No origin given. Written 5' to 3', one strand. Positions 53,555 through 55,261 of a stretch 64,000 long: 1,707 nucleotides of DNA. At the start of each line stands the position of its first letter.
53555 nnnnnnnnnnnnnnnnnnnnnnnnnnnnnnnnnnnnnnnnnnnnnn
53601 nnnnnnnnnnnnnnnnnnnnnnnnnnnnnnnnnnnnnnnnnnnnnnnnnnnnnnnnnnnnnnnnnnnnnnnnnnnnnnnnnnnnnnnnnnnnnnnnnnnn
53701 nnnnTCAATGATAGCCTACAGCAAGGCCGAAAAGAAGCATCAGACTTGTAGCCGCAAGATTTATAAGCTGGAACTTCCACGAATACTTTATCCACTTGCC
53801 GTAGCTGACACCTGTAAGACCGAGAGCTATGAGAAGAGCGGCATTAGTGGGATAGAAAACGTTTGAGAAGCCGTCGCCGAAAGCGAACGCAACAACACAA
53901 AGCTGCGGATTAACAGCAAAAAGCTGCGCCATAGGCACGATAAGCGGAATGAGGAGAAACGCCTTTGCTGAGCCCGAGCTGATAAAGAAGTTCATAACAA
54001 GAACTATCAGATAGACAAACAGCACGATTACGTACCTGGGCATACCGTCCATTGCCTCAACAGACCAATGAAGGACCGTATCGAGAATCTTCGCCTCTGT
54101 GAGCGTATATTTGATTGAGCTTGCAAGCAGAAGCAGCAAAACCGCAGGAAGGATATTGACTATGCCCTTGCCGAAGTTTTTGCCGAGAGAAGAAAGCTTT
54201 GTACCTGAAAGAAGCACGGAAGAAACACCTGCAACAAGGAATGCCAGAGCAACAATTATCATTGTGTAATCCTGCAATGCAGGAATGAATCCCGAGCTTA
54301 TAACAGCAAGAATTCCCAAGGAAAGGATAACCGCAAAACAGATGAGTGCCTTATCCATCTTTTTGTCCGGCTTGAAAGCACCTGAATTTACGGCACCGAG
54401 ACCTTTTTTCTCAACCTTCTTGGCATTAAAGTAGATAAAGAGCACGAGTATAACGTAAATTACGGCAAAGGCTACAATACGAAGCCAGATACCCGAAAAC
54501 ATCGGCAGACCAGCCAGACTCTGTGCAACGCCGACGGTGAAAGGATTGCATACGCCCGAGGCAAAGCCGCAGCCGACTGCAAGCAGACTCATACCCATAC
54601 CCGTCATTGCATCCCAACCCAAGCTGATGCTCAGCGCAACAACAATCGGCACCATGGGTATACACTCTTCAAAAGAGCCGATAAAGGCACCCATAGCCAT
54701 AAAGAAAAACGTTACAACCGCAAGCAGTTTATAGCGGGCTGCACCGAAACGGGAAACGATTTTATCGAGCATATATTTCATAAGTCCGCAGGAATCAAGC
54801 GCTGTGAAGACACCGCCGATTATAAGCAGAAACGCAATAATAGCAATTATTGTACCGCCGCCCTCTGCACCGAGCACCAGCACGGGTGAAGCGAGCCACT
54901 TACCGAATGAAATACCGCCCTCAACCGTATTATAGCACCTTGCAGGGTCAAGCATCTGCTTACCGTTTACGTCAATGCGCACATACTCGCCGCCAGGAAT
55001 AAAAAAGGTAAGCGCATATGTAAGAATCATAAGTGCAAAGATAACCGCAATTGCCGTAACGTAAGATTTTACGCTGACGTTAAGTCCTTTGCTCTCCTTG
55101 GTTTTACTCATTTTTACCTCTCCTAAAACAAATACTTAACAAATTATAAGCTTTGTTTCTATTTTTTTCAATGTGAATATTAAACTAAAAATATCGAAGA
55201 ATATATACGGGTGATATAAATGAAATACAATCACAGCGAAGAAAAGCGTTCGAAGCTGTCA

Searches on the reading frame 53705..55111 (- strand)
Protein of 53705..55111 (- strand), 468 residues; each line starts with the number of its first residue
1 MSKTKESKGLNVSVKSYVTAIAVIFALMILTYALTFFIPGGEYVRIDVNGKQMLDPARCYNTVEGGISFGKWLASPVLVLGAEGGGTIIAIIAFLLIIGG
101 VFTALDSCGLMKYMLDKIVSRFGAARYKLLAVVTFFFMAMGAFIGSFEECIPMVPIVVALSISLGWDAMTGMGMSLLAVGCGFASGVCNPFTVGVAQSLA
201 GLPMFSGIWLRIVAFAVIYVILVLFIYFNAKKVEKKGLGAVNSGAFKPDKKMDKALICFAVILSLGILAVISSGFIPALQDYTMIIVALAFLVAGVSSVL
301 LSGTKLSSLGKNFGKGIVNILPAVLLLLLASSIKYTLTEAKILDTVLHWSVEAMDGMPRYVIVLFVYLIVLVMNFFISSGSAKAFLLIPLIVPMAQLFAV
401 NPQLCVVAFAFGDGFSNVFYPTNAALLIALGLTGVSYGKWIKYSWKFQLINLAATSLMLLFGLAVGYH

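Call 23: search_protein_families(library=pfam, proteins=[window:53705-55111:-], max_evalue=0.001)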
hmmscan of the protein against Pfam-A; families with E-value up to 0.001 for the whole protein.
window:53705-55111:- (468 aa): 4 families
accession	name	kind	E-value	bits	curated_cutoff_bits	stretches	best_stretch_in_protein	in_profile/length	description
PF03606.21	DcuC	-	6.7e-58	196.8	23.1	1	20-460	4-457/461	C4-dicarboxylate anaerobic carrier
PF06808.19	DctM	-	2.4e-07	30.4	23.8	1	200-459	160-408/413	Tripartite ATP-independent periplasmic transporter, DctM component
PF03806.19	ABG_transport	-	3.6e-07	29.2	27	1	357-432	377-452/502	AbgT putative transporter family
PF03600.22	CitMHS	-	4.9e-05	23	31.9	0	78-290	42-230/336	Citrate transporter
